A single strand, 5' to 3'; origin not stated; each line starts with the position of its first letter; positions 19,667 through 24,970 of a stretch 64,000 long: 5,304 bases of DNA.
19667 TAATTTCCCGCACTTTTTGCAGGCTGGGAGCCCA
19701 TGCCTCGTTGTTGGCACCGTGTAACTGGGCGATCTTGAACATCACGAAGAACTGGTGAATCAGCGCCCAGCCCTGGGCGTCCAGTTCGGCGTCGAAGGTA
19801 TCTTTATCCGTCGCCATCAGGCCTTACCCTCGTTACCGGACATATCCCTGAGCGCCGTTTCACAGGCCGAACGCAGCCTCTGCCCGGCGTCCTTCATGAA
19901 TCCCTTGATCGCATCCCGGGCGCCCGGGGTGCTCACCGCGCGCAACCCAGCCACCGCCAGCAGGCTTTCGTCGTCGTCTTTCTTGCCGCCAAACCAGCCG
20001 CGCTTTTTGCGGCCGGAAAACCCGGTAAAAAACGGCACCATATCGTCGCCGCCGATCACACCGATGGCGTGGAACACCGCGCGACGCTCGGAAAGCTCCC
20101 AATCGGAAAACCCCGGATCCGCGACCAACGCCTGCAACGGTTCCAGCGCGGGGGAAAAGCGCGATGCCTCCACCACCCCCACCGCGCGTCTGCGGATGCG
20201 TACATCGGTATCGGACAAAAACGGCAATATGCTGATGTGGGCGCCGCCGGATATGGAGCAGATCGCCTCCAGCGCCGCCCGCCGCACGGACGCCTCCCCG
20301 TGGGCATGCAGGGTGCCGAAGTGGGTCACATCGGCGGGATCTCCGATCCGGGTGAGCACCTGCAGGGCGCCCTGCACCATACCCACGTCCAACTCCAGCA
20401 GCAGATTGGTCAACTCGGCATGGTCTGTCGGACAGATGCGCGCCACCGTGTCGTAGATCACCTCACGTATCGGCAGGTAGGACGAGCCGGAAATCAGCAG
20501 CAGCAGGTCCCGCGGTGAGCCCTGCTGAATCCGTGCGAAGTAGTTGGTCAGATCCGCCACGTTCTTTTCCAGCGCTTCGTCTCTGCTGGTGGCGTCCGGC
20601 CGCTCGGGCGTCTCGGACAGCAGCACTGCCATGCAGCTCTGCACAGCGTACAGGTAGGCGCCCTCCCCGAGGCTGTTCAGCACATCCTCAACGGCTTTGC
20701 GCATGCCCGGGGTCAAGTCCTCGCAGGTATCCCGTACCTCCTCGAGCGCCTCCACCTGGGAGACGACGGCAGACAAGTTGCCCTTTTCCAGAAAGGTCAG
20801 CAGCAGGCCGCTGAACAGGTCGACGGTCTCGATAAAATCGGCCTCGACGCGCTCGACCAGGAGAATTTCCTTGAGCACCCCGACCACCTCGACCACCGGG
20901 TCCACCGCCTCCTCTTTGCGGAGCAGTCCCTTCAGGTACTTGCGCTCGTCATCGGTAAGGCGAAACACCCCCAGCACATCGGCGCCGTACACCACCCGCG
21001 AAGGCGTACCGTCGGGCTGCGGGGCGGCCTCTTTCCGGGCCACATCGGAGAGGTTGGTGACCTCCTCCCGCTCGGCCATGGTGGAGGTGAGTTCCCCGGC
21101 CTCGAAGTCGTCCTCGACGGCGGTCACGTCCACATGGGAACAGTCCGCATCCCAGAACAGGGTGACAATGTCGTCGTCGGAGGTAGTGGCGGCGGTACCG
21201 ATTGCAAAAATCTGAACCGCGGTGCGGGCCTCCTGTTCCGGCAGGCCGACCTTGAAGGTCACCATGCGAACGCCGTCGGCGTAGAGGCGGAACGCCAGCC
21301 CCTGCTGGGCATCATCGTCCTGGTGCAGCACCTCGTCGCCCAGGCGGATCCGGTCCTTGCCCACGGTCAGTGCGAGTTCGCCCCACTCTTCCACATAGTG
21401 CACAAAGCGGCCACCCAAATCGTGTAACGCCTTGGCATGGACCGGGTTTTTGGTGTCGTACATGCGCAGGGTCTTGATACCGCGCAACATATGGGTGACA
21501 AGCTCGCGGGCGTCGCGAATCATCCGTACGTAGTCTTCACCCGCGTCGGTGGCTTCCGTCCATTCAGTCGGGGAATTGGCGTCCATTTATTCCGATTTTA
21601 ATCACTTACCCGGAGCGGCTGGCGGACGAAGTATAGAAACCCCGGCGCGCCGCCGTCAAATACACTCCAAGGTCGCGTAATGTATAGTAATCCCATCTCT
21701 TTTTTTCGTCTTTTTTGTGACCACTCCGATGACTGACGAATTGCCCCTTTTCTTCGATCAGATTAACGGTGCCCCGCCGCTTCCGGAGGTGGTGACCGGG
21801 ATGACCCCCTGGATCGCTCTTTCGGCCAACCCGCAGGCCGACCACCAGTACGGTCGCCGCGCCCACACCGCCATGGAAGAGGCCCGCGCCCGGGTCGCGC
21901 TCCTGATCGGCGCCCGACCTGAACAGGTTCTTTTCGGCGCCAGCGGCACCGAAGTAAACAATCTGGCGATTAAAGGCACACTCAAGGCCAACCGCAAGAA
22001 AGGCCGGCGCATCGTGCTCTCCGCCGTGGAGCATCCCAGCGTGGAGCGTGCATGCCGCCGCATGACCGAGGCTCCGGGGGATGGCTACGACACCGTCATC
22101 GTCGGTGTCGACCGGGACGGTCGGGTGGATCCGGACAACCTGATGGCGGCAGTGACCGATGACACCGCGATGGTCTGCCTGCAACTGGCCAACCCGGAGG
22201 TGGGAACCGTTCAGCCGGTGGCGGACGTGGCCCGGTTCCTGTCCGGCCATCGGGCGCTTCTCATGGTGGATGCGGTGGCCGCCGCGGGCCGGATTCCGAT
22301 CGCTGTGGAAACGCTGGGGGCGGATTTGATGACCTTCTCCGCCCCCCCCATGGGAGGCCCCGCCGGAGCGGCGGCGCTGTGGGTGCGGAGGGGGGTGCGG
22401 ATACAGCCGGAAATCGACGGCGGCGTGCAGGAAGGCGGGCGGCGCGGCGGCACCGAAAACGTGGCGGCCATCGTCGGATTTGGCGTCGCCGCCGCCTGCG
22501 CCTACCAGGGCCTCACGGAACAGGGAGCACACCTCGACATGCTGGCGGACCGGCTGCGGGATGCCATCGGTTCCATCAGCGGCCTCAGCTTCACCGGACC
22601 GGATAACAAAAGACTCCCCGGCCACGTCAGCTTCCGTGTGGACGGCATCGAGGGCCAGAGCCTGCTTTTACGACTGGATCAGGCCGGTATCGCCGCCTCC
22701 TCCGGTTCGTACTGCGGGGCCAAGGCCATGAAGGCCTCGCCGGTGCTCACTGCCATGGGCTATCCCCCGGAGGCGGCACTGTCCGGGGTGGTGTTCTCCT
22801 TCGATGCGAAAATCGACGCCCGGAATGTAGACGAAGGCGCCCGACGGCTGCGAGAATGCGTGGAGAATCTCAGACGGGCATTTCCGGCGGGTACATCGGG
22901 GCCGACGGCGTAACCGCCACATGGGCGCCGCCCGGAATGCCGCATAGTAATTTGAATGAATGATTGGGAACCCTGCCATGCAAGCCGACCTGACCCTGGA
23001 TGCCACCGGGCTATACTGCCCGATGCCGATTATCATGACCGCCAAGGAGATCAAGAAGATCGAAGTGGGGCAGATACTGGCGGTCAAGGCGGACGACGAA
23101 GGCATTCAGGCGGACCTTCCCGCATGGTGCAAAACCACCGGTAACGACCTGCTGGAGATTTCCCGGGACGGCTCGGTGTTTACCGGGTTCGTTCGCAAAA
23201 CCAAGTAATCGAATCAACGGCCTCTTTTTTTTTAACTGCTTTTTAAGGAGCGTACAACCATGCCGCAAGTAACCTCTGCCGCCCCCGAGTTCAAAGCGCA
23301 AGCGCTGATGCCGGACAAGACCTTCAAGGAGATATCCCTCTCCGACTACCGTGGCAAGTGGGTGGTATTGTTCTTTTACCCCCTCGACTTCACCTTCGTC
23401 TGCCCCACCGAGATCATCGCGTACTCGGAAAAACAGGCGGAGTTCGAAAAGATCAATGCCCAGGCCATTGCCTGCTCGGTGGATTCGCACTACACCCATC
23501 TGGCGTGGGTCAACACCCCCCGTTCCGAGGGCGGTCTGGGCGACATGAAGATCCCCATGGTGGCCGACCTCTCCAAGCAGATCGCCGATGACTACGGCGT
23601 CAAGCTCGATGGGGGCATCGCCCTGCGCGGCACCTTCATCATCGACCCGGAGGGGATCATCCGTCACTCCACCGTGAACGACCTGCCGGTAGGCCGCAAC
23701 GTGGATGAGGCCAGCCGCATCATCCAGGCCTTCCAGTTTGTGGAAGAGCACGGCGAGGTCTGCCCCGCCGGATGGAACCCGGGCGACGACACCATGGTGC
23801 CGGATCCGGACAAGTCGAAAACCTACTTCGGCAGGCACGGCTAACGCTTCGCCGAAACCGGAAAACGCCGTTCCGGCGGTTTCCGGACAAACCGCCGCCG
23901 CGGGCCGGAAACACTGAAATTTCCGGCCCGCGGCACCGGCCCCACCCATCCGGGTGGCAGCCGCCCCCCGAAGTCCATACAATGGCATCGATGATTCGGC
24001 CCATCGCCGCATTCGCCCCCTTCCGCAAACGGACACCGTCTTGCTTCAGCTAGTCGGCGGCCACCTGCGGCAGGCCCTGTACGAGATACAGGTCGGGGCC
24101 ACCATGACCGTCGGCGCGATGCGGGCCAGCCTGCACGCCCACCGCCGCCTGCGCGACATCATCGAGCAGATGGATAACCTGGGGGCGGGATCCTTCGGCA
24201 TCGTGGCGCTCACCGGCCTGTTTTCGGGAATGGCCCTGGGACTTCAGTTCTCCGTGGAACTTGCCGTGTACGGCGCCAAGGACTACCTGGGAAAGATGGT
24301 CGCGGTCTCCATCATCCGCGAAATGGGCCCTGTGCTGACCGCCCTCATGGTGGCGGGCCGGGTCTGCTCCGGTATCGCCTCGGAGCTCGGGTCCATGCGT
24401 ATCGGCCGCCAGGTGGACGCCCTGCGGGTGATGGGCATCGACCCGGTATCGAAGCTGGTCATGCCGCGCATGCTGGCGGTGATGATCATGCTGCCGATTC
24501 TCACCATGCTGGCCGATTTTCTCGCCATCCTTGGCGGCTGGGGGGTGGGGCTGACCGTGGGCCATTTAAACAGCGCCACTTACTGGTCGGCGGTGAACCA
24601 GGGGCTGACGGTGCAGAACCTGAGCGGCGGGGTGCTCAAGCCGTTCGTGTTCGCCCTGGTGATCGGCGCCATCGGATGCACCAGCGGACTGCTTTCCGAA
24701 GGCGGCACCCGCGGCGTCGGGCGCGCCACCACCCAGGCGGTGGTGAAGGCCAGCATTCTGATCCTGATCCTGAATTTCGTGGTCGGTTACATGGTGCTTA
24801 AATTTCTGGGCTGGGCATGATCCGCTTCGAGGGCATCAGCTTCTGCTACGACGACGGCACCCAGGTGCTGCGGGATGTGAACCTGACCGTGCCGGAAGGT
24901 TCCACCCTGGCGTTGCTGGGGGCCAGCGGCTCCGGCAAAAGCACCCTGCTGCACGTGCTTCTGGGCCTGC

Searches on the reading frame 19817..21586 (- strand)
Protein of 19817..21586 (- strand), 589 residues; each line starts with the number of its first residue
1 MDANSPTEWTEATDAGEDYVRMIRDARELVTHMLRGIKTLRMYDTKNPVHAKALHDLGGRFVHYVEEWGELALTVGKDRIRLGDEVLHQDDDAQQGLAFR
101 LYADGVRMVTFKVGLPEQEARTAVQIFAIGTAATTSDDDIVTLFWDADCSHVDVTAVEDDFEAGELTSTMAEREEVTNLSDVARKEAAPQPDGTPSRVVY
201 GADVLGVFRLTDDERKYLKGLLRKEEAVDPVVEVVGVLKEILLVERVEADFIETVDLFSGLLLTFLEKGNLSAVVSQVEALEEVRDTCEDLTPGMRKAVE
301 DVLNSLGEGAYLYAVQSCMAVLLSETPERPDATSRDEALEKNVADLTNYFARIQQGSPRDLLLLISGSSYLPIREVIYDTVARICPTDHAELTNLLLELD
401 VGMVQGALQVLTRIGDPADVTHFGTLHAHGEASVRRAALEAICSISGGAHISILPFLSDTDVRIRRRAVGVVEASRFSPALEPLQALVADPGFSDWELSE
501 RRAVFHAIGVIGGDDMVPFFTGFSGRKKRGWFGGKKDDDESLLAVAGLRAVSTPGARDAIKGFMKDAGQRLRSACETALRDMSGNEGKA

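Call 53: search_protein_families(library=pfam, proteins=[window:19817-21586:-], max_evalue=0.00001)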
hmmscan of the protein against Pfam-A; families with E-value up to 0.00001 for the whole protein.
window:19817-21586:- (589 aa): 1 family
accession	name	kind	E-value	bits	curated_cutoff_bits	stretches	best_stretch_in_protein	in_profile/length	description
PF13646.12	HEAT_2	-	9.4e-07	29.5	27.7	0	454-521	5-68/88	HEAT repeats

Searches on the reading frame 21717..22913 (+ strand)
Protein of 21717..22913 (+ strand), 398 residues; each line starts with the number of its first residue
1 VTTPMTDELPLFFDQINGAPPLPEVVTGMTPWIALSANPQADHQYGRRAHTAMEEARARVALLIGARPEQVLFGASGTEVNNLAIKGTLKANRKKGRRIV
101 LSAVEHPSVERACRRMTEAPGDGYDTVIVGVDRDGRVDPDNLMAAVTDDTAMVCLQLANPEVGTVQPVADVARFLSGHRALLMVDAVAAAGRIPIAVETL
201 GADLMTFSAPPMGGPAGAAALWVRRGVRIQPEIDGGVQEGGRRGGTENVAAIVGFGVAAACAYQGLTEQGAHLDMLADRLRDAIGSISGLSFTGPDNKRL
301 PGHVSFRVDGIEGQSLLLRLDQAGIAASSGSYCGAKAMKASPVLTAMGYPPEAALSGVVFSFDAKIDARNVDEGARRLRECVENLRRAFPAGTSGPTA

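Call 53: search_protein_families(library=pfam, proteins=[window:21717-22913:+], max_evalue=0.00001)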
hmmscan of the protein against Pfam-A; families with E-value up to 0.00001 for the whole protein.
window:21717-22913:+ (398 aa): 1 family
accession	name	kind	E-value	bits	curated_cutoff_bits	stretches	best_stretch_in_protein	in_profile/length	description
PF00266.25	Aminotran_5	-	3.1e-54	184.8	21.5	1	19-365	9-362/371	Aminotransferase class-V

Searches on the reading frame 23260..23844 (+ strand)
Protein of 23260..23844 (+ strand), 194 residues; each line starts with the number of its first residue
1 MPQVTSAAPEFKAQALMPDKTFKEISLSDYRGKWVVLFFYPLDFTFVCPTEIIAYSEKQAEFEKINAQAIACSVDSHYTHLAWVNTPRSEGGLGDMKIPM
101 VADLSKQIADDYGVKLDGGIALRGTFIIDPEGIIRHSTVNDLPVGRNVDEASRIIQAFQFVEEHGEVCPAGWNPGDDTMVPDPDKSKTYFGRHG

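Call 9: search_protein_families(library=pfam, proteins=[window:23260-23844:+], max_evalue=0.001)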
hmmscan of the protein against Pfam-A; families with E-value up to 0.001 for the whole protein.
window:23260-23844:+ (194 aa): 3 families
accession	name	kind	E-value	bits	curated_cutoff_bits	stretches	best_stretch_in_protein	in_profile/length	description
PF00578.27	AhpC-TSA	-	7.8e-40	136.1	26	1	5-136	2-123/124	AhpC/TSA family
PF08534.16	Redoxin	-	1.1e-16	61.4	26.6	1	4-151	2-144/148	Redoxin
PF10417.14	1-cysPrx_C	-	9.4e-15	54.7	21.1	1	157-190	1-39/41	C-terminal domain of 1-Cys peroxiredoxin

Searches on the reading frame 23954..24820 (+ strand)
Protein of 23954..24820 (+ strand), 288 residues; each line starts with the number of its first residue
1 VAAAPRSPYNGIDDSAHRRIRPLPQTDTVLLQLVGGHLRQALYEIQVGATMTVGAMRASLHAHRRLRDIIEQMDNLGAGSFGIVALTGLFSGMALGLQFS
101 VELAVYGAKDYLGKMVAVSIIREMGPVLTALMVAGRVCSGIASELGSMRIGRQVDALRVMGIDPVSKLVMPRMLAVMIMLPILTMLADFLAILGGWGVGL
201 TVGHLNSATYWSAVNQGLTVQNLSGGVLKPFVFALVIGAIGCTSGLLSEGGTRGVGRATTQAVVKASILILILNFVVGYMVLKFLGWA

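Call 9: search_protein_families(library=pfam, proteins=[window:23954-24820:+], max_evalue=0.001)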
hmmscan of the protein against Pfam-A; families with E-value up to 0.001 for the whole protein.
window:23954-24820:+ (288 aa): 1 family
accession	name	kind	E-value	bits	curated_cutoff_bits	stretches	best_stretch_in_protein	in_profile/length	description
PF02405.21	MlaE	-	2.2e-72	243.5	22.5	1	69-277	1-209/212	Permease MlaE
